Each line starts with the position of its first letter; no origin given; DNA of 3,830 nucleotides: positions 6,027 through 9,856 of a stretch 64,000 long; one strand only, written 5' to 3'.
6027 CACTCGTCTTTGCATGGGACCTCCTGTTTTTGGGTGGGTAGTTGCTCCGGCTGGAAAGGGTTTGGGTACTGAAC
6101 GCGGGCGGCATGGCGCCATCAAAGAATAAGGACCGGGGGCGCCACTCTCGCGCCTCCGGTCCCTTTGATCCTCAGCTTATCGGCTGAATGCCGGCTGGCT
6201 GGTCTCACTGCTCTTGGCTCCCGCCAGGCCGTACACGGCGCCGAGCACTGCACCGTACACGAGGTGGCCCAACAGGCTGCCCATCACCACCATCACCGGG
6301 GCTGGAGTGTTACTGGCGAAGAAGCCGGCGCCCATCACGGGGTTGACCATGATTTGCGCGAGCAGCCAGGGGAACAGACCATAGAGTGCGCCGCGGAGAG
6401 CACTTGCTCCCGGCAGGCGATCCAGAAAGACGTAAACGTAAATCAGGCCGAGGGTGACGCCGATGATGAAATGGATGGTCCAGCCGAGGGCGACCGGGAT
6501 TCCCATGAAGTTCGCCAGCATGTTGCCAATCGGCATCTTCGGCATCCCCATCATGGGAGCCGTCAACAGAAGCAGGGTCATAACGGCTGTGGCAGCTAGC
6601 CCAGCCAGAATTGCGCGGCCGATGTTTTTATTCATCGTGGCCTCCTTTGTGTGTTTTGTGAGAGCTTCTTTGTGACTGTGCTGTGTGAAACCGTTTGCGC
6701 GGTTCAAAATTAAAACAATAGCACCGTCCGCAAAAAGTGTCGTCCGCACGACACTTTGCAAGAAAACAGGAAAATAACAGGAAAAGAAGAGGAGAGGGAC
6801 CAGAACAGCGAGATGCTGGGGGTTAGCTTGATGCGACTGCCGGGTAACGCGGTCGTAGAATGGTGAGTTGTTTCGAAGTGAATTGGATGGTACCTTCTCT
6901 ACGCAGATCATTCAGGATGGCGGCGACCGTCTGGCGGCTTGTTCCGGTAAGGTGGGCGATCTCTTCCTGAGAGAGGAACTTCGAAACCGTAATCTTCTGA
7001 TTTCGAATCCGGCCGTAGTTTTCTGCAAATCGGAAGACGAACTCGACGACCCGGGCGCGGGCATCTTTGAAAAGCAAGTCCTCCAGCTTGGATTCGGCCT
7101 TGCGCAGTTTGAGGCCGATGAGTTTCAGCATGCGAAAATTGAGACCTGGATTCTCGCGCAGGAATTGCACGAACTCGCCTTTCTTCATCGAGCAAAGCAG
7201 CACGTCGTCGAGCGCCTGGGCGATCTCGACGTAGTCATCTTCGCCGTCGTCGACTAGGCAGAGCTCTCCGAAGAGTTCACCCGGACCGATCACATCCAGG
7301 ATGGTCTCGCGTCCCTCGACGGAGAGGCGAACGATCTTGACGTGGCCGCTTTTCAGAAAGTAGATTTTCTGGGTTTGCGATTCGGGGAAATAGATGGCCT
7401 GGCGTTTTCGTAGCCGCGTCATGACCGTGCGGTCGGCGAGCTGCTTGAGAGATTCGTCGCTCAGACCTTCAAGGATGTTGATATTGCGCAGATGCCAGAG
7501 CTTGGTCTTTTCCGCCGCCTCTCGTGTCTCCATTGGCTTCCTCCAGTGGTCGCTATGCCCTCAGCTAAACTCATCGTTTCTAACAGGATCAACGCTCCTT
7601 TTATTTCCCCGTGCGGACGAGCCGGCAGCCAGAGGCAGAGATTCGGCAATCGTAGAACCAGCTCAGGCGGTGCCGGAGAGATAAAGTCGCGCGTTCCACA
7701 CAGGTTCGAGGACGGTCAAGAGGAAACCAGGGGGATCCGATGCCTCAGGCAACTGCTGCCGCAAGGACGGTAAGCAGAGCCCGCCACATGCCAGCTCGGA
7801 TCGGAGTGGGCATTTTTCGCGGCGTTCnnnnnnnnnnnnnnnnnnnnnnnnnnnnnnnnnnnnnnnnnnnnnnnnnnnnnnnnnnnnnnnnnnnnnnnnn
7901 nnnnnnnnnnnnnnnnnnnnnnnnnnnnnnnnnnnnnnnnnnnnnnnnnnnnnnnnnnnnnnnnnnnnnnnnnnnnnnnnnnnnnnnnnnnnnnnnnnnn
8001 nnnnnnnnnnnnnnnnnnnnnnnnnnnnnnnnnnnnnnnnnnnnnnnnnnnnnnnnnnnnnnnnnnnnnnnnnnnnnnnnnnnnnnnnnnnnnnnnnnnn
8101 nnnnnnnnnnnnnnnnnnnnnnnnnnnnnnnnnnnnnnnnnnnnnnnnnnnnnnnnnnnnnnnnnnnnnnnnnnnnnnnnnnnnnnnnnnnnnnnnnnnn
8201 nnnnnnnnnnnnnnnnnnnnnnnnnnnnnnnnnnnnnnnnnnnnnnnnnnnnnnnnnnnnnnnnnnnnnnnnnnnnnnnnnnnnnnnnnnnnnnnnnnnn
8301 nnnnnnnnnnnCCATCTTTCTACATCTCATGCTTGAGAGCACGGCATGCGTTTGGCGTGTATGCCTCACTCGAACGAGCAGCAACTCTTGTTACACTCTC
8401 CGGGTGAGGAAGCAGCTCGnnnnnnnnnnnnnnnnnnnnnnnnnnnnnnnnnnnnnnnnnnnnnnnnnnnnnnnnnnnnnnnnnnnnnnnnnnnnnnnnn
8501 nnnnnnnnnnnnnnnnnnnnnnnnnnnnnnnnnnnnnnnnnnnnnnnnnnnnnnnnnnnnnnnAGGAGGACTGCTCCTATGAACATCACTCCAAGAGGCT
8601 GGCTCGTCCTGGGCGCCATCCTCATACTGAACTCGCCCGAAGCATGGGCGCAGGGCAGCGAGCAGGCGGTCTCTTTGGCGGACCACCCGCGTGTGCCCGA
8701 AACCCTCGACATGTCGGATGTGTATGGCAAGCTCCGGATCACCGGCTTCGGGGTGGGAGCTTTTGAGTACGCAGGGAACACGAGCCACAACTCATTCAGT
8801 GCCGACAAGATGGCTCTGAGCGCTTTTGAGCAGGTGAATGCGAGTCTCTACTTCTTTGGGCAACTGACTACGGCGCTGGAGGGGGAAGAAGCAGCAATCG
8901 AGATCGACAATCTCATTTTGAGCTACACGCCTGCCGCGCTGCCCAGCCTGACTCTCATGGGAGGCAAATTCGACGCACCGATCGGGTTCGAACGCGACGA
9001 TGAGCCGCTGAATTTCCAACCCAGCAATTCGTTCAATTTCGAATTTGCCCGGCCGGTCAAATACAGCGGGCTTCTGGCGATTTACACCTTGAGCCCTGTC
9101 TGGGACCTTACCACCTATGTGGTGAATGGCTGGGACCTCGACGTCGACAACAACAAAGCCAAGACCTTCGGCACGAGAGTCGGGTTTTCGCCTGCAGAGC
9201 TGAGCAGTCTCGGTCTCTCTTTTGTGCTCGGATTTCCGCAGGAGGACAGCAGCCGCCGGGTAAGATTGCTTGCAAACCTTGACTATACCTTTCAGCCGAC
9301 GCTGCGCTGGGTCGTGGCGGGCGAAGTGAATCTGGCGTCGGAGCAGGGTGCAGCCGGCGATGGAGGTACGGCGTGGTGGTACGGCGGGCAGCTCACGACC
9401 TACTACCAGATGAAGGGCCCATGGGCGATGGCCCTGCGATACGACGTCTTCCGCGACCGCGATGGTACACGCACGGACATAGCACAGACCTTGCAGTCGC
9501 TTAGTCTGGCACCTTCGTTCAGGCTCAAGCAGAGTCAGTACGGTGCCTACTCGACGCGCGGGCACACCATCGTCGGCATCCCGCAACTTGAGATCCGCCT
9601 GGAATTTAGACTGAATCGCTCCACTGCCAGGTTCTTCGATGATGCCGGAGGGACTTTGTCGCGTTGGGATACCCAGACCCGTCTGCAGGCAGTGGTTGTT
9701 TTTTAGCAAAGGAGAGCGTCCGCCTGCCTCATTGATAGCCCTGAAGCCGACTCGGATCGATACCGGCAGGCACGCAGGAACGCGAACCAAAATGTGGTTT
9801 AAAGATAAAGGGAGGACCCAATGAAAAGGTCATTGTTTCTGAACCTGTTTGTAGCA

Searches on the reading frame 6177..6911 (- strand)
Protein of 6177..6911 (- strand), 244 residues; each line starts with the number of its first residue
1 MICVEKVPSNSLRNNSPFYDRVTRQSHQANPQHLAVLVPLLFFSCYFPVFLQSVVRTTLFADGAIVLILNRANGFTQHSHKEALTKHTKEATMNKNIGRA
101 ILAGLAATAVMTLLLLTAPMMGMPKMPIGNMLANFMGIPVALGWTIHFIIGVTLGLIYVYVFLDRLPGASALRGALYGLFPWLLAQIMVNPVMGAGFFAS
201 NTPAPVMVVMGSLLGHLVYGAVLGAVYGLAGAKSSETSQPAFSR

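Call 53: search_protein_families(library=pfam, proteins=[window:6177-6911:-], max_evalue=0.00001)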
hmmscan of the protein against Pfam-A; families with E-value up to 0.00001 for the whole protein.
window:6177-6911:- (244 aa): 3 families
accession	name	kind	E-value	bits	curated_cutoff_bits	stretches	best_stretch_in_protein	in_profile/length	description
PF20587.3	DUF6789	-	7.9e-18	65.4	27.1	1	96-233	3-139/144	Family of unknown function (DUF6789)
PF11158.13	DUF2938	-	3.2e-10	40.2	31.4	1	140-223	59-143/150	Protein of unknown function (DUF2938)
PF07274.17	DUF1440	-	5.4e-06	26.9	34.7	1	121-222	34-132/135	Protein of unknown function (DUF1440)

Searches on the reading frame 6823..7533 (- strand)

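Call 53: search_protein_families(library=pfam, proteins=[window:6823-7533:-], max_evalue=0.00001)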
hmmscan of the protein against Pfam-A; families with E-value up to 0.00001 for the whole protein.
window:6823-7533:- (236 aa): 2 families
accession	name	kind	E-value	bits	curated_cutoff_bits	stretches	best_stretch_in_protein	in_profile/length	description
PF00027.35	cNMP_binding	-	1.8e-18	66.7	27.5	1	40-128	3-89/89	Cyclic nucleotide-binding domain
PF13545.12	HTH_Crp_2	-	1.4e-11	44.6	27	1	161-228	2-64/70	Crp-like helix-turn-helix domain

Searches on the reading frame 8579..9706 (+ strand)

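Call 53: search_protein_families(library=pfam, proteins=[window:8579-9706:+], max_evalue=0.00001)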
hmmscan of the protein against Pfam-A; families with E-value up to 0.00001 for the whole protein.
window:8579-9706:+ (375 aa): 1 family
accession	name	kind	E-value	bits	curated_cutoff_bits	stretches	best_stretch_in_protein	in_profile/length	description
PF07642.17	BBP2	-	5.8e-31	108.4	26.2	1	109-371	84-333/339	Putative beta-barrel porin-2, OmpL-like. bbp2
